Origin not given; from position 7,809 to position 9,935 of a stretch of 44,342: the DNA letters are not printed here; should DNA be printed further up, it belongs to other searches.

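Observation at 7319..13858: ECF sigma operon whose anti-sigma sensor domain is also encoded as two free secreted paralogs, next to a secreted MA-clan peptidase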

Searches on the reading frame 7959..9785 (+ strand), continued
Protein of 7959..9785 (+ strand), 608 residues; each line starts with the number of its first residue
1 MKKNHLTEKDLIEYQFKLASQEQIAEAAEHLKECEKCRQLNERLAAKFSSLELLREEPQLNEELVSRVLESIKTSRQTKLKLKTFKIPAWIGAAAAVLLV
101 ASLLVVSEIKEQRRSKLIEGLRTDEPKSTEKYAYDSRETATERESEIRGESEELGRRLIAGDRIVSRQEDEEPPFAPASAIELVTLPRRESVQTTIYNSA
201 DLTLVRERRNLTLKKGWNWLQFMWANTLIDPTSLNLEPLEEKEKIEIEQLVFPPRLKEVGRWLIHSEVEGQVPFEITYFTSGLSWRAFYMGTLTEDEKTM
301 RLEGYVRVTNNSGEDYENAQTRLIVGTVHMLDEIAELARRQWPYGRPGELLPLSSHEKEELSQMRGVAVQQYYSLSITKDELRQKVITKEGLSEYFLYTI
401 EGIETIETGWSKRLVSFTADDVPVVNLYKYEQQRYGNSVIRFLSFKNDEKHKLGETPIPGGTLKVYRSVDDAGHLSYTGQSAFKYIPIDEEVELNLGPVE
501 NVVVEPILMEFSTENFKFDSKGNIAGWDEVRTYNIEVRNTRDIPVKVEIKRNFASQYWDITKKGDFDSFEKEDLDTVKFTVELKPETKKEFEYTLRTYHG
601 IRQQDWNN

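Call 33: find_related_loci(query=A2, collection=genome_contigs, flank=10000)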
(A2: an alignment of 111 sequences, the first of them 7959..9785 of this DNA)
Query A2 (608 aa) in genome_contigs; peptide patterns used: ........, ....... (x = any residue, [..] = any of these).
599 stretches matched a pattern (row limit reached: there are more); 572 encode a relative of the query (tblastn E <= 1e-3); the best 80 are kept; 79 distinct loci.
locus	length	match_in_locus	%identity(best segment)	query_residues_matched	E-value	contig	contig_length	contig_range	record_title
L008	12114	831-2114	83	181-608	0e+0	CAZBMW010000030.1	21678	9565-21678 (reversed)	MAG TPA_asm: uncultured Pirellulales bacterium isolate binchicken_co294_140 genome assembly, contig: NODE_2744_length_21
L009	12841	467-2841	57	3-604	0e+0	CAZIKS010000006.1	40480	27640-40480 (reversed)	MAG TPA_asm: uncultured Pirellulales bacterium isolate SRP068000_co4_338 genome assembly, contig: NODE_545_length_40480_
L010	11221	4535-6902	55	5-604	0e+0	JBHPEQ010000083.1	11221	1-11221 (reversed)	Planctomycetota bacterium isolate SAG AM-311-F19 NODE_83_length_11221_cov_23.663980, whole genome shotgun sequence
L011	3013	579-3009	54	3-604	0e+0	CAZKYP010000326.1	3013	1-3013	MAG TPA_asm: uncultured Pirellulales bacterium isolate binchicken_co129_610 genome assembly, contig: NODE_133050_length_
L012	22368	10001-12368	56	3-608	0e+0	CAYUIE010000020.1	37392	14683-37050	MAG TPA_asm: uncultured Pirellulales bacterium isolate binchicken_co100_297 genome assembly, contig: NODE_1593_length_37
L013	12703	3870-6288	57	3-604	0e+0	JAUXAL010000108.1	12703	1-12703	MAG: Phycisphaerae bacterium isolate CSMAG_2761 CSMAG_2761_k141_296003_length_12703_cov_48.4574, whole genome shotgun se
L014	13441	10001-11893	54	3-607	0e+0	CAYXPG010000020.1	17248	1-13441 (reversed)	MAG TPA_asm: uncultured Pirellulales bacterium isolate SRP068000_co3_9 genome assembly, contig: NODE_3395_length_17248_c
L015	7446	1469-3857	55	3-606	0e+0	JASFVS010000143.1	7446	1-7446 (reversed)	MAG: Phycisphaerales bacterium isolate D1105M20metaG_Bin_628 D1105M20metaG_FD_scaffold_3300_c1, whole genome shotgun seq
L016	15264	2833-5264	54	3-604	0e+0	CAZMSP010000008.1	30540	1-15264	MAG TPA_asm: uncultured Pirellulales bacterium isolate binchicken_co34_222 genome assembly, contig: NODE_2183_length_305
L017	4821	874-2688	56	3-604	0e+0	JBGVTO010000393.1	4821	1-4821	MAG: Phycisphaerae bacterium isolate S_218_B3 k127_253280, whole genome shotgun sequence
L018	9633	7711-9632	55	5-606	0e+0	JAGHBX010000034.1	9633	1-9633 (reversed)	MAG: Planctomycetota bacterium isolate AUK267 PB_MBMC_221_c_000000000284, whole genome shotgun sequence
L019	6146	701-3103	56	3-603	0e+0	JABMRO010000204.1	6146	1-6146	MAG: Planctomycetota bacterium isolate bin.397 k141_2042457, whole genome shotgun sequence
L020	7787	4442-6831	54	5-604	0e+0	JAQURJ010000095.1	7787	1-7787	MAG: Phycisphaerae bacterium isolate STD1_70 NODE_30162_length_7787_cov_3.453394_Sandtown_D1, whole genome shotgun seque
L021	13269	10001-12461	54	2-603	0e+0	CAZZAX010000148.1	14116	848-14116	MAG TPA_asm: uncultured Pirellulales bacterium isolate SRP068000_co1_46 genome assembly, contig: NODE_7107_length_14116_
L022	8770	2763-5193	54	3-604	0e+0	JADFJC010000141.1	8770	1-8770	MAG: Planctomycetota bacterium isolate B3T3L8 B3T3L8_NODE2644, whole genome shotgun sequence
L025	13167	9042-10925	53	3-603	0e+0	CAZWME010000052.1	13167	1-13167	MAG TPA_asm: uncultured Pirellulales bacterium isolate binchicken_co116_96 genome assembly, contig: NODE_5001_length_131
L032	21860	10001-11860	53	3-604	0e+0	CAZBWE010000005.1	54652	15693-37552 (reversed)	MAG TPA_asm: uncultured Pirellulales bacterium isolate binchicken_co100_40 genome assembly, contig: NODE_815_length_5465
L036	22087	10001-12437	51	5-607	0e+0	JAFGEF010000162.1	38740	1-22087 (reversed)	MAG: Sedimentisphaerales bacterium isolate Zod_Metabat.1213 k87_14225116, whole genome shotgun sequence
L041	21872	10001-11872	53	3-607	0e+0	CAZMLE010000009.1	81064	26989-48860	MAG TPA_asm: uncultured Pirellulales bacterium isolate binchicken_co103_323 genome assembly, contig: NODE_184_length_810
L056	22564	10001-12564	50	3-604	0e+0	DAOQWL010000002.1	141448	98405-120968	MAG TPA_asm: Sedimentisphaerales bacterium isolate AMR_MDS_1063 NODE_92_length_141448_cov_13.449237, whole genome shotgu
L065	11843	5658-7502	51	5-606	0e+0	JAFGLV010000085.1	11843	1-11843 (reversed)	MAG: Sedimentisphaerales bacterium isolate Zod_Metabat.417 k87_6329430, whole genome shotgun sequence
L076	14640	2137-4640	65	176-606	0e+0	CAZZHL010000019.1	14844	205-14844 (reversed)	MAG TPA_asm: uncultured Pirellulales bacterium isolate binchicken_co34_270 genome assembly, contig: NODE_6705_length_148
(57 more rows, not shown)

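Call 39: predict_structure(alignment_id=A2)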
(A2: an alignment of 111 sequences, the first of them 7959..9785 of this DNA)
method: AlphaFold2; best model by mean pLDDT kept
length: 608 residues; sequences in the alignment: 111
mean_pLDDT: 66.7   pTM: 0.51
mean pLDDT of the five models: 66.7, 65.0, 61.4, 60.8, 56.7
residues with pLDDT >= 90: 114; 70-90: 210; 50-70: 105; < 50: 179
segments of 3 or more residues with pLDDT < 50: 54-60, 73-171, 176-188, 345-354, 364-396, 470-478
pLDDT, mean of each block of 10 residues (from residue 1): 74 86 89 90 79 46 55 42 33 37 37 29 25 26 28 26 33 46 44 71 80 84 66 82 86 69 87 85 81 85 82 76 63 55 44 50 42 33 31 47 66 75 90 91 80 61 68 47 67 85 95 94 94 97 93 91 96 94 96 95 73
secondary structure, 60 per line:
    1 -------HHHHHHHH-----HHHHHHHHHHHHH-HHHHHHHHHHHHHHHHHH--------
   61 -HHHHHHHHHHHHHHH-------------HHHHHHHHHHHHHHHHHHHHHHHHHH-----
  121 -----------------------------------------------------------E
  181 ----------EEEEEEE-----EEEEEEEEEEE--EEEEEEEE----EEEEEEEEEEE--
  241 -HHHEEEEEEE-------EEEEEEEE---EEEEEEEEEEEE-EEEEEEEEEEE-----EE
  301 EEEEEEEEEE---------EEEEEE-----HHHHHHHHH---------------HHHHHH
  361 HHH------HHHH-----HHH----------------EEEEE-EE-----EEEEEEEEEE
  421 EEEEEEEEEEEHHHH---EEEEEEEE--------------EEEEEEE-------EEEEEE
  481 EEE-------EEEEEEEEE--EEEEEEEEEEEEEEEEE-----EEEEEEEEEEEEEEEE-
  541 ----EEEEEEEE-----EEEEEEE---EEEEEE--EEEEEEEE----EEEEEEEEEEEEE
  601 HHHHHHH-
elements in order: H8-15 H21-33 H35-52 H62-76 H90-115 E191-197 E203-213 E216-223 E228-238 E245-251 E259-266 E270-281 E283-293 E299-310 E320-325 H331-339 H355-363 H370-373 E398-402 E411-431 H432-435 E439-446 E461-467 E475-483 E491-499 E502-518 E524-539 E545-552 E558-564 E568-573 E576-583 E588-600 H601-607

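Call 44: fold_search(model_id=the predicted structure, library=pdb)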
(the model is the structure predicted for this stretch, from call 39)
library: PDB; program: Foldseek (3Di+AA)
matches with E <= 10: 571; with E <= 0.001: 5
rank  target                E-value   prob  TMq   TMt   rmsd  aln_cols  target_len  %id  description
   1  6s7o_E                3.9e-06  0.98  0.14  0.15  23.0       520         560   10  Cryo-EM structure of human oligosaccharyltransferase complex OST-A (released 2019-12-18)
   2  6s7t_E                1.5e-05  0.85  0.12  0.16  23.5       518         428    8  Cryo-EM structure of human oligosaccharyltransferase complex OST-B (released 2019-12-18)
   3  6ezn_A                3.8e-05  0.90  0.13  0.16  23.4       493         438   10  Cryo-EM structure of the yeast oligosaccharyltransferase (OST) complex (released 2018-01-17)
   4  7oci_A                5.5e-05  0.84  0.12  0.16  24.0       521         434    9  Cryo-EM structure of yeast Ost6p containing oligosaccharyltransferase complex (released 2022-02-16)
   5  8agb_E                1.8e-04  0.82  0.12  0.16  23.6       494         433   10  Structure of yeast oligosaccharylransferase complex with lipid-linked oligosaccharide bound (released 2022-12-07)
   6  4kx7_A                8.9e-03  0.98  0.15  0.11   7.0       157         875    9  Crystal structure of human aminopeptidase A (released 2013-07-31)
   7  5cu5_B                1.0e-02  0.97  0.13  0.10   8.6       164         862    9  Crystal structure of ERAP2 without catalytic Zn(II) atom (released 2015-09-23)
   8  5ab2_B                1.2e-02  0.90  0.14  0.10   7.9       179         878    8  Crystal structure of aminopeptidase ERAP2 with ligand (released 2015-09-30)
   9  7w72_T                1.2e-02  0.33  0.12  0.13  21.4       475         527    9  Structure of a human glycosylphosphatidylinositol (GPI) transamidase (released 2022-02-16)
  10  5wrl_A                1.4e-02  0.97  0.13  0.29  11.5       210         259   11  Mu2 subunit of the clathrin adaptor complex AP2 in complex with IRS-1 Y628 peptide (released 2017-12-06)
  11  9uuj_A                1.5e-02  0.99  0.15  0.32  10.3       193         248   11  Crystal structure of the mu2 subunit of the clathrin-adaptor protein 2 (AP2) bound to HPV16 E7(residues 22-39) (released 2025-09-10)
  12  5cu5_A                1.5e-02  0.82  0.13  0.10  13.5       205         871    8  Crystal structure of ERAP2 without catalytic Zn(II) atom (released 2015-09-23)
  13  5ab0_C                1.8e-02  0.95  0.14  0.11   7.5       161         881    8  Crystal structure of aminopeptidase ERAP2 with ligand (released 2015-09-30)
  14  6m8p_A                1.9e-02  0.87  0.13  0.10   8.2       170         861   12  Human ERAP1 bound to phosphinic pseudotripeptide inhibitor DG013 (released 2019-12-18)
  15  6mgq_B                1.9e-02  0.85  0.14  0.10   7.9       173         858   11  ERAP1 in the open conformation bound to 10mer phosphinic inhibitor DG014 (released 2019-12-18)
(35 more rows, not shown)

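Call 47: search_protein_families(library=pfam, proteins=[L001:9879-11360:+, L032:11917-13362:+, L014:11915-13168:+, L076:535-2013:+, L025:10966-12576:+, L036:15486-17009:+, L041:11847-13496:+, L065:9167-10129:+, L003:9867-12152:+, L056:13384-13899:+], max_evalue=0.01)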
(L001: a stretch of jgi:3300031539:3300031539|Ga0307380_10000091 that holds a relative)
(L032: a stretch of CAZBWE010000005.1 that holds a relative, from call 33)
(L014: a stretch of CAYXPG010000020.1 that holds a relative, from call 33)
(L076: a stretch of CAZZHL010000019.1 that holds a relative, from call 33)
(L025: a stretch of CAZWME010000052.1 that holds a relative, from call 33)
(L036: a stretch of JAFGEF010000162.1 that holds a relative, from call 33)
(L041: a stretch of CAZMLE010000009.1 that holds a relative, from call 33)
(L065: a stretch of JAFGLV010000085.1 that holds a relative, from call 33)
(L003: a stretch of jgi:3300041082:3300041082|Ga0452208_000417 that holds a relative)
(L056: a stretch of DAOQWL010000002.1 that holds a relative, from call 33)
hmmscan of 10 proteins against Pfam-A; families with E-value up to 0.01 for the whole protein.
L001:9879-11360:+ (493 aa): 6 families
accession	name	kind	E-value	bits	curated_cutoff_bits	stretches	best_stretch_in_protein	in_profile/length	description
PF13620.12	CarboxypepD_reg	-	9.8e-25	87.2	32.3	3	291-357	2-60/82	Carboxypeptidase regulatory-like domain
PF13715.12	CarbopepD_reg_2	-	9.3e-12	45.3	32.2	0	204-268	4-60/88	CarboxypepD_reg-like domain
PF17802.7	SpaA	-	3.1e-08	34.1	23.1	1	207-257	9-57/91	Prealbumin-like fold domain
PF00576.27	Transthyretin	-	0.00099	20.1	25.3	0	204-268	4-73/109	HIUase/Transthyretin family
PF14686.12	fn3_3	-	0.0038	17.4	24.4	0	416-464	27-73/75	Polysaccharide lyase family 4, domain II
PF08308.17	PEGA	-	0.0062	16.9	20.8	0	244-265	27-48/71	PEGA domain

L032:11917-13362:+ (481 aa): 5 families
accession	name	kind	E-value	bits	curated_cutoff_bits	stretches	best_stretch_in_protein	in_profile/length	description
PF13620.12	CarboxypepD_reg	-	5.1e-21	75.3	32.3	3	295-355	2-54/82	Carboxypeptidase regulatory-like domain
PF13715.12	CarbopepD_reg_2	-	1.7e-09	38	32.2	0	208-271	4-59/88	CarboxypepD_reg-like domain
PF17802.7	SpaA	-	2.2e-08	34.6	23.1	0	211-261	9-57/91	Prealbumin-like fold domain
PF00576.27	Transthyretin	-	0.00026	22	25.3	1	207-271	3-72/109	HIUase/Transthyretin family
PF17210.9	SdrD_B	-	0.0025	18.4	29.7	0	403-442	27-63/112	SdrD B-like domain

L014:11915-13168:+ (417 aa): 1 family
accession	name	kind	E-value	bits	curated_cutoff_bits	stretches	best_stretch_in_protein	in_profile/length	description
PF00079.25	Serpin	-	2.8e-132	441.9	27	1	42-412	3-370/370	Serpin (serine protease inhibitor)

L076:535-2013:+ (492 aa): 1 family
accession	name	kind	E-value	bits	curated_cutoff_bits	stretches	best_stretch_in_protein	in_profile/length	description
PF00079.25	Serpin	-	5.4e-126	421.2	27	1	41-406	2-370/370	Serpin (serine protease inhibitor)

L025:10966-12576:+ (536 aa): 2 families
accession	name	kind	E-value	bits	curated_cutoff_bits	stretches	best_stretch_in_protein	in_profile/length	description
PF00578.27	AhpC-TSA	-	0.0004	20.8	26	1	408-522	2-121/124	AhpC/TSA family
PF13905.12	Thioredoxin_8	-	0.0025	18.6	27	1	429-517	1-89/94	Thioredoxin-like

L036:15486-17009:+ (507 aa): 2 families
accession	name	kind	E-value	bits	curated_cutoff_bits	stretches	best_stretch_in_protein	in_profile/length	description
PF13905.12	Thioredoxin_8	-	2.2e-06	28.4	27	1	401-489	1-89/94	Thioredoxin-like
PF00578.27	AhpC-TSA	-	4e-05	24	26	1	379-462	1-85/124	AhpC/TSA family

L041:11847-13496:+ (549 aa): 1 family
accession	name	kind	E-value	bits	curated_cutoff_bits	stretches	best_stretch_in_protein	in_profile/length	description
PF13905.12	Thioredoxin_8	-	0.00058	20.6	27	1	443-530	2-89/94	Thioredoxin-like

L065:9167-10129:+ (320 aa): 1 family
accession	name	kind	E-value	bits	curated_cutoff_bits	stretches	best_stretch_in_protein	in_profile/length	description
PF10092.14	DUF2330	-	6.6e-12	45.6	24.7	1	29-218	8-201/279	Uncharacterized protein conserved in bacteria (DUF2330)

L003:9867-12152:+ (761 aa): 3 families
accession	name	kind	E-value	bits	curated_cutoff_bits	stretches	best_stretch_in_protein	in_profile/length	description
PF00079.25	Serpin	-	1.6e-124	416.3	27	2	450-630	186-370/370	Serpin (serine protease inhibitor)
PF07660.19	STN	-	2.6e-10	40.4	28.4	1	394-441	2-52/52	Secretin and TonB N terminus short domain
PF21305.2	type_II_gspD_N0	-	1.9e-05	24.9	27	1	373-438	1-71/71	GspD-like, N0 domain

L056:13384-13899:+ (171 aa): 0 families

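Call 66: search_protein_families(library=padloc, proteins=[window:7959-9785:+], max_evalue=0.01)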
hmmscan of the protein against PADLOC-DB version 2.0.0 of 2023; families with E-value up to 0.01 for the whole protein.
window:7959-9785:+ (608 aa): 0 families

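Call 77: search_protein_representatives(protein=window:7959-9785:+)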
Query: 608 residues. Proteins with E-value up to 0.001 (for the whole library): 3361; up to 1e-10: 1627; up to 1e-30: 311. The best 150 are listed.
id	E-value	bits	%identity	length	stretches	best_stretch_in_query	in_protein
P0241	5.2e-205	698.9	58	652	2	160-607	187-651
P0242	2.3e-196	670.4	60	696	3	383-605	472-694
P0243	1.2e-194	664.7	57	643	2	164-605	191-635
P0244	2.3e-186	637.3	57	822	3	196-604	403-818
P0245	3.4e-184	630.2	60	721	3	168-357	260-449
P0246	1.2e-180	618.5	54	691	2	153-605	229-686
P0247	3.1e-180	617.1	62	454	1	179-607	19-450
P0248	1.8e-175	601.4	50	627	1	4-604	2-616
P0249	5.1e-168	576.8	54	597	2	172-607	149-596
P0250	2.5e-167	574.5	63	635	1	180-602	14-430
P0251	5.7e-166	570.0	53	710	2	171-607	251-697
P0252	3.4e-165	567.5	53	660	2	4-560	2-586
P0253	1.9e-157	541.9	48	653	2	4-364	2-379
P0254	1.2e-156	539.2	45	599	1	3-604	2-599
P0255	1.4e-156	539.0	52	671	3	88-346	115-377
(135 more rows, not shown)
